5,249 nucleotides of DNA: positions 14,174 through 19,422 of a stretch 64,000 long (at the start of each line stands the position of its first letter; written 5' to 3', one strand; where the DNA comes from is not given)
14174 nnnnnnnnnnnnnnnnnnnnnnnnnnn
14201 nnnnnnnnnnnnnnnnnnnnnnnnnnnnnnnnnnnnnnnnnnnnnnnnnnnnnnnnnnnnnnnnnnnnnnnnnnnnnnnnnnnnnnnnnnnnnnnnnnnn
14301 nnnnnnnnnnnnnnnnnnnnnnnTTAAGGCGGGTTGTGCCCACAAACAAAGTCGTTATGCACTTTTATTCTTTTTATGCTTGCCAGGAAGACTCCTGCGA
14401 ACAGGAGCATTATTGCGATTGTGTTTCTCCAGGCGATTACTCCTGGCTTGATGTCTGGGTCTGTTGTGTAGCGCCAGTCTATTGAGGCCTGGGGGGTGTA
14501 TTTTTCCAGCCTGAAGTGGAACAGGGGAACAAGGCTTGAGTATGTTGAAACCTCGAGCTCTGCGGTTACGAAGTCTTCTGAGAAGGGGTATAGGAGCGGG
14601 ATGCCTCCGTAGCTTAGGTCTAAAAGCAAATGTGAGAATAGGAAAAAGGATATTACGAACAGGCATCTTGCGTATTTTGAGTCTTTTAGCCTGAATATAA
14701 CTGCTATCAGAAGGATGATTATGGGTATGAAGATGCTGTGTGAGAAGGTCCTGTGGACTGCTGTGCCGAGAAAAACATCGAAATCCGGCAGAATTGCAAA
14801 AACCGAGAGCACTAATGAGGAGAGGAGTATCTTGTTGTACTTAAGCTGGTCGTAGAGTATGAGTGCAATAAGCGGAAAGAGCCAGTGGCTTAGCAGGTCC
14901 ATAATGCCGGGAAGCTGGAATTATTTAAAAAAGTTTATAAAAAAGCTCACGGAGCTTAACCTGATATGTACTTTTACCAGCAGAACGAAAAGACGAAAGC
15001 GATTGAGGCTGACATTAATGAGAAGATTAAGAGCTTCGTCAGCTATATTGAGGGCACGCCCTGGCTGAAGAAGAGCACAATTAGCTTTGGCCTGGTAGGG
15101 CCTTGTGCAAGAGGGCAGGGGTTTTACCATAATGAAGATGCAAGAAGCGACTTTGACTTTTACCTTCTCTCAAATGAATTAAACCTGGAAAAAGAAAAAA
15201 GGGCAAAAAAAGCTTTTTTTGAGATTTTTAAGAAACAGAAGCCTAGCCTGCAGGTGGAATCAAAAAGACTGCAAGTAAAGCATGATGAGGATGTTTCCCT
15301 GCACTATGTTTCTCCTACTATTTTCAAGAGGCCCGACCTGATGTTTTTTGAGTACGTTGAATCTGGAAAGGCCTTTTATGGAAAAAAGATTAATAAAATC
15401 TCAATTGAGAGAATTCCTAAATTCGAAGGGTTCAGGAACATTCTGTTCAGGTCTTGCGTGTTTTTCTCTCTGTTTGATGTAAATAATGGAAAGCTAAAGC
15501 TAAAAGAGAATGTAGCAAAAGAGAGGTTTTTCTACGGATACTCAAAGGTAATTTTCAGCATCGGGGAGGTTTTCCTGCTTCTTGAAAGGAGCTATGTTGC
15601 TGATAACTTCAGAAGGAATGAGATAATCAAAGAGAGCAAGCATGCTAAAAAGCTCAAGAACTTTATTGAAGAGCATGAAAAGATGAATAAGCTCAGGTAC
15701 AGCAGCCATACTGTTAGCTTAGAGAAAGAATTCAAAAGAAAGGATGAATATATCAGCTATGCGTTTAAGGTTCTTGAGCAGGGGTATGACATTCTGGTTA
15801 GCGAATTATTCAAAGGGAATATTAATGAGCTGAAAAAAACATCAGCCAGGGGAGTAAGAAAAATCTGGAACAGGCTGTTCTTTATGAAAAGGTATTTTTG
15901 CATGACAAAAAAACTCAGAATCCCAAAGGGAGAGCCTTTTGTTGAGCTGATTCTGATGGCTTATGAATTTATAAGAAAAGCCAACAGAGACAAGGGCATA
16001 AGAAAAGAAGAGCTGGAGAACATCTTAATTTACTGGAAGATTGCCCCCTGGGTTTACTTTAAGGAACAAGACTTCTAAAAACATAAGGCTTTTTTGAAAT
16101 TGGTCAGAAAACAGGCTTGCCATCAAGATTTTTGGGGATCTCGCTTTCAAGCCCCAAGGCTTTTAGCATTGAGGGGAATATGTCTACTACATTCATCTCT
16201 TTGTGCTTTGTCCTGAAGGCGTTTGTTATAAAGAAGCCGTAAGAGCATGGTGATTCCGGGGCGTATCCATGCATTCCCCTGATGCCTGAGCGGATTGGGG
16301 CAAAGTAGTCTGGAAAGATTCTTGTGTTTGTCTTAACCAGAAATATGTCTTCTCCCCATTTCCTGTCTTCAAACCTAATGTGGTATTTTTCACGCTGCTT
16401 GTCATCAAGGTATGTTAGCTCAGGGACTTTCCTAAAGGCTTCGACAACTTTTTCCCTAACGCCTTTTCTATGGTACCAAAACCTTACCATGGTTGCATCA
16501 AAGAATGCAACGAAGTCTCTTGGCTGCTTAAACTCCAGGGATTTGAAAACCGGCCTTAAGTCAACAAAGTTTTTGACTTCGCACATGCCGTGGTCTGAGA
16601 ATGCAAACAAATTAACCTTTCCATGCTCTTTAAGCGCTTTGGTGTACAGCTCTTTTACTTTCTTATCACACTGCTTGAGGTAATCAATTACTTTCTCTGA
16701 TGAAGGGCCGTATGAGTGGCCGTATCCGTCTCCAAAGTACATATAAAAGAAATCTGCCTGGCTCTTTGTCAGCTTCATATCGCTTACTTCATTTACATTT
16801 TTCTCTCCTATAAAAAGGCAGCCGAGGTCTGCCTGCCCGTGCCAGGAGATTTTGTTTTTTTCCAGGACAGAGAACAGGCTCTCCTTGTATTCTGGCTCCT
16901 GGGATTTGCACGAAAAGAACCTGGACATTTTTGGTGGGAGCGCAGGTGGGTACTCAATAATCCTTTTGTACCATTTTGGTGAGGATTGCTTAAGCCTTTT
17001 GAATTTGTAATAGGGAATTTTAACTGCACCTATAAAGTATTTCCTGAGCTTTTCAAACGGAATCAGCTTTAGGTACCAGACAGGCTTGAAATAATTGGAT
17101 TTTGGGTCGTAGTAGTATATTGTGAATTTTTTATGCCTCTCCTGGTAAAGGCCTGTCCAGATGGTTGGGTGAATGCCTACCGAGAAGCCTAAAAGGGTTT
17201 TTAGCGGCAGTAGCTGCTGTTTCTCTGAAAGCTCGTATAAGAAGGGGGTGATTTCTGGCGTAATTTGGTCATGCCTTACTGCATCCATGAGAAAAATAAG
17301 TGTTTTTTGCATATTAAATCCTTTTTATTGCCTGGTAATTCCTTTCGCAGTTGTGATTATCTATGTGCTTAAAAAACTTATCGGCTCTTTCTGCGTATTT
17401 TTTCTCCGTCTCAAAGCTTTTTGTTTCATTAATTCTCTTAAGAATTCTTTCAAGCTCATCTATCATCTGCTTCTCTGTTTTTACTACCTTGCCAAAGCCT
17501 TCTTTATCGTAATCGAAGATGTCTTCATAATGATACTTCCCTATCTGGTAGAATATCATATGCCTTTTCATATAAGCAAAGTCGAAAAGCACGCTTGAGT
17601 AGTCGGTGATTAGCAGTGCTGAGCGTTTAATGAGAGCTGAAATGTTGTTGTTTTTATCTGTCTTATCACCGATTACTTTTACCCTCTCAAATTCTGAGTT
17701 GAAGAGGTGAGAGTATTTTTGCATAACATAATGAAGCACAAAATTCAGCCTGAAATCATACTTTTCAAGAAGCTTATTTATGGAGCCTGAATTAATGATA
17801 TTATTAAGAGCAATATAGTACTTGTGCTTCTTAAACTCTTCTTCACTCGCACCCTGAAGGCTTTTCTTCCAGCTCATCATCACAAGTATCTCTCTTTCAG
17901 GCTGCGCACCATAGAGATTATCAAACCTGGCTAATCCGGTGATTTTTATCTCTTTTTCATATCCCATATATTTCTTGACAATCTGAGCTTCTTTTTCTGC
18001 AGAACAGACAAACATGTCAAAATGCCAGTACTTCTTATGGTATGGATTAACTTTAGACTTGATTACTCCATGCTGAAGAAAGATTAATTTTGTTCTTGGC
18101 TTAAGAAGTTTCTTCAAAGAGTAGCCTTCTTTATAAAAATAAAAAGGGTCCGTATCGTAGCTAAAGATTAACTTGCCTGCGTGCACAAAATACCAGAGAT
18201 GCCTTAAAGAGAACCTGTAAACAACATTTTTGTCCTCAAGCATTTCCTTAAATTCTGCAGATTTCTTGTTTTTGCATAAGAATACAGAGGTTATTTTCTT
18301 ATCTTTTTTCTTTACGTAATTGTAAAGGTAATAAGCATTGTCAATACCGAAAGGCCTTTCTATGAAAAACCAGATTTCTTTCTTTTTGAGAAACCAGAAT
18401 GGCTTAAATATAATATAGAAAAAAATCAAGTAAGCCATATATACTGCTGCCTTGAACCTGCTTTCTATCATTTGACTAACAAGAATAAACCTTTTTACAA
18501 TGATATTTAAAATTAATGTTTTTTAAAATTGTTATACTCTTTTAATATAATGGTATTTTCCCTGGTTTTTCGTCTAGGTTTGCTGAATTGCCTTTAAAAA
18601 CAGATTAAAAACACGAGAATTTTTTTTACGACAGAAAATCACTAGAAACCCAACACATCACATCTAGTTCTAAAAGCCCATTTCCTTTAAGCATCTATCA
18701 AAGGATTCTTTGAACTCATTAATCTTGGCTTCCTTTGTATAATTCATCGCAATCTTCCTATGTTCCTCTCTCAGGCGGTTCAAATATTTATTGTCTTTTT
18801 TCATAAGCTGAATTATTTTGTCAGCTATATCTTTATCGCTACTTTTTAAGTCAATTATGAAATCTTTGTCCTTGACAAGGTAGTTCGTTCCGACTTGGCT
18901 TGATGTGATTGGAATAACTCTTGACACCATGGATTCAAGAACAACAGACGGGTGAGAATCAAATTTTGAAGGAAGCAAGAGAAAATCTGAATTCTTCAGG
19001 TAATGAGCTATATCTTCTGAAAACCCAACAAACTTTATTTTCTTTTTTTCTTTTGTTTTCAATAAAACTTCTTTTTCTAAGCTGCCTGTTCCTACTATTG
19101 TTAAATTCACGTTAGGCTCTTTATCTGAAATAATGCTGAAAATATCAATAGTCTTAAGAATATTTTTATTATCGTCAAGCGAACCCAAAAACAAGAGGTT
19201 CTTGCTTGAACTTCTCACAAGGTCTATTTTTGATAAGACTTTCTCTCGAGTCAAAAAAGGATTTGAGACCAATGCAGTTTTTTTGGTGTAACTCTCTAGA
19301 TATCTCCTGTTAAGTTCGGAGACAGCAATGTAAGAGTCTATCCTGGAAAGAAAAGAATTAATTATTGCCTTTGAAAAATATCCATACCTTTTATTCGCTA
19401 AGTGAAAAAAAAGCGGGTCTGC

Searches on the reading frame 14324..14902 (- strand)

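Call 50: search_protein_families(library=pfam, max_evalue=0.0001, proteins=[window:14324-14902:-])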
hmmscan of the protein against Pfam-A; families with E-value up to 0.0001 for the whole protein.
window:14324-14902:- (192 aa): 1 family
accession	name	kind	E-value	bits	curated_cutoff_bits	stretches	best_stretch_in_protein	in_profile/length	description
PF04307.19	YdjM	-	4.7e-15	56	29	1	1-146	1-146/176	YdjM inner membrane protein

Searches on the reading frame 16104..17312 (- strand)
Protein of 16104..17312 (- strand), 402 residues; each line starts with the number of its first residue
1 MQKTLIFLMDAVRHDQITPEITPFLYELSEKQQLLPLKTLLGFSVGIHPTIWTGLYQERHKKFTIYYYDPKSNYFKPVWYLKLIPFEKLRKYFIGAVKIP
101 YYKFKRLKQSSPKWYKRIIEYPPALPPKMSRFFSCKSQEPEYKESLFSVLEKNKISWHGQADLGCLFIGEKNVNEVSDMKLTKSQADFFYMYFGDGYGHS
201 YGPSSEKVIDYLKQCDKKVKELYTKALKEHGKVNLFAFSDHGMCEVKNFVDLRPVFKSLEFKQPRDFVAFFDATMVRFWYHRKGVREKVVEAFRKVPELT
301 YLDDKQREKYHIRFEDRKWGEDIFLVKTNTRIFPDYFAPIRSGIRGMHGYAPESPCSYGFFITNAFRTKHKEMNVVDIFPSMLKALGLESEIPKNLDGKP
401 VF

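Call 9: search_protein_families(library=pfam, max_evalue=0.00001, proteins=[window:16104-17312:-])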
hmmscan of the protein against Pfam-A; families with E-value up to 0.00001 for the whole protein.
window:16104-17312:- (402 aa): 1 family
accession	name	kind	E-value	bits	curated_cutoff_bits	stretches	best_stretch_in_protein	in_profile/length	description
PF01663.27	Phosphodiest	-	1.2e-18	68.3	23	1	4-300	1-283/342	Type I phosphodiesterase / nucleotide pyrophosphatase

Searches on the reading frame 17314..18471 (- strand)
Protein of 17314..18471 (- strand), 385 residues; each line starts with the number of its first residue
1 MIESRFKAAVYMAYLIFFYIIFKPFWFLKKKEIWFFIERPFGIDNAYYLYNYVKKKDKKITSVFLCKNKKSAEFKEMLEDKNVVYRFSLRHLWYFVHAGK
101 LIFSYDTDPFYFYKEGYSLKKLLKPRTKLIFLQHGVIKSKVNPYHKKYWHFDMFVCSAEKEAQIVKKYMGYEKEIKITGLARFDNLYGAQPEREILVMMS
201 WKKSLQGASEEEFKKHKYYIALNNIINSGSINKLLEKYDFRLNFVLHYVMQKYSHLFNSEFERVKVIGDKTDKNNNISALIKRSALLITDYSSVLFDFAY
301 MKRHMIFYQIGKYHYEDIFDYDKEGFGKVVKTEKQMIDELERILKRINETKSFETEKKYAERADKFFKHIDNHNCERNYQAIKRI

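Call 9: search_protein_families(library=pfam, max_evalue=0.00001, proteins=[window:17314-18471:-])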
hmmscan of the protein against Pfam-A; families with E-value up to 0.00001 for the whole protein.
window:17314-18471:- (385 aa): 1 family
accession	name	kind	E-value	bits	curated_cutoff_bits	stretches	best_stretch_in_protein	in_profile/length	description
PF04464.20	Glyphos_transf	-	2.5e-31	109.4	22.1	1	26-382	9-365/367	CDP-Glycerol:Poly(glycerophosphate) glycerophosphotransferase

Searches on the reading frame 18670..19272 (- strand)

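Call 50: search_protein_families(library=pfam, max_evalue=0.0001, proteins=[window:18670-19272:-])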
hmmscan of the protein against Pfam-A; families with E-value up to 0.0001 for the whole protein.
window:18670-19272:- (200 aa): 2 families
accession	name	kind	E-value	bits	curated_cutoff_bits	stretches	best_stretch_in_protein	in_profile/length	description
PF00534.26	Glycos_transf_1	-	5.9e-24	85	26.4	1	21-173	13-171/172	Glycosyl transferases group 1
PF13692.12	Glyco_trans_1_4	-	5.2e-20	72.6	27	1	24-158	2-141/142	Glycosyl transferases group 1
